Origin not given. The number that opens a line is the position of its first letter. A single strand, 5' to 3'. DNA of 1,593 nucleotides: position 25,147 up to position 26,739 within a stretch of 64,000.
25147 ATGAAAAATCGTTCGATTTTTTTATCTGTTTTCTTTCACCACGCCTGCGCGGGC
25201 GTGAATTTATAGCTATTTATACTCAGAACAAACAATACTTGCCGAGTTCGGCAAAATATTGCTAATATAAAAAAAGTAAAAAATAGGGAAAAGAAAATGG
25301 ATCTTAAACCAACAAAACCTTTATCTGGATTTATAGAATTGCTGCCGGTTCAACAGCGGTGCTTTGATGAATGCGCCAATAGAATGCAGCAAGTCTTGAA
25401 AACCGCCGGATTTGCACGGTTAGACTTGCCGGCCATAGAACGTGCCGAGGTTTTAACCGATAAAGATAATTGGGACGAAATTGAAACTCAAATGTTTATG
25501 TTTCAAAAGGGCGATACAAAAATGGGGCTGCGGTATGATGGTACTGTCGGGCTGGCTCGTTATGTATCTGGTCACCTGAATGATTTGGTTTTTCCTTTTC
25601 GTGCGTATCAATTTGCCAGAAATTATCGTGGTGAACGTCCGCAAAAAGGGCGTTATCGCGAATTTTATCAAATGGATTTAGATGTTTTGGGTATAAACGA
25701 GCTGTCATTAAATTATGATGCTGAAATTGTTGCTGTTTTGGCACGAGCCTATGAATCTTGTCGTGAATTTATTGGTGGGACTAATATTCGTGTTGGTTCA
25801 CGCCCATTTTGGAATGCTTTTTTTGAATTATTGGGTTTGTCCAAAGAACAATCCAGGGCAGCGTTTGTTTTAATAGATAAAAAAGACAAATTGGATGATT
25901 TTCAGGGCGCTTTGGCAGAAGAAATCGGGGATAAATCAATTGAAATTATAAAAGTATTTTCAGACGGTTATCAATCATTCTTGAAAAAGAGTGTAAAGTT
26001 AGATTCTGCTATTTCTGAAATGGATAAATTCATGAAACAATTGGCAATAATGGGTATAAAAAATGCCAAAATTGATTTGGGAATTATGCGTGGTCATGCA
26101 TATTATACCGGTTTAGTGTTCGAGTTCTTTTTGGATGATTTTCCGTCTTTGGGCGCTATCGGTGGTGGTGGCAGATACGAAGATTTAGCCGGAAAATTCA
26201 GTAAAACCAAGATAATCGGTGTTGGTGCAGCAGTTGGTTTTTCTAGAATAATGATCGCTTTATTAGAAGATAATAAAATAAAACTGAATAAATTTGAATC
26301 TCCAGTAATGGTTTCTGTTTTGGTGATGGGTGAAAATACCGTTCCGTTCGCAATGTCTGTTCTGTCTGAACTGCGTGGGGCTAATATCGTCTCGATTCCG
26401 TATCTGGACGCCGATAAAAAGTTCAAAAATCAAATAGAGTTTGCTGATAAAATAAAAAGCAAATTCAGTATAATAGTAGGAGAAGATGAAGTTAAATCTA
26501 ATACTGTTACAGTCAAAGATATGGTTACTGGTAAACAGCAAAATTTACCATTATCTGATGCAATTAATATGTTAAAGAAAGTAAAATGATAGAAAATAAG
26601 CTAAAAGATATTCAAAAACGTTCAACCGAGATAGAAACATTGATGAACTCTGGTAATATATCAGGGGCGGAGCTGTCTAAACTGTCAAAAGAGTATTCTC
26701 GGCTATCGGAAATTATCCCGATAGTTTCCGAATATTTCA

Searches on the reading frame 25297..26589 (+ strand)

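Call 30: search_protein_families(library=pfam, proteins=[window:25297-26589:+], max_evalue=0.00001)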
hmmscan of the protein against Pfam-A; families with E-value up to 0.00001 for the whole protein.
window:25297-26589:+ (430 aa): 3 families
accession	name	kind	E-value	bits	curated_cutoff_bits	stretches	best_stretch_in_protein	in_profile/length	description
PF13393.11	tRNA-synt_His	-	1.2e-35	123.7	25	1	11-316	1-306/308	Histidyl-tRNA synthetase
PF03129.25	HGTP_anticodon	-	2.3e-15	57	21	1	339-428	2-93/94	Anticodon binding domain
PF00587.30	tRNA-synt_2b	-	1.4e-07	32.2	29.3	1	74-162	9-99/179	tRNA synthetase class II core domain (G, H, P, S and T)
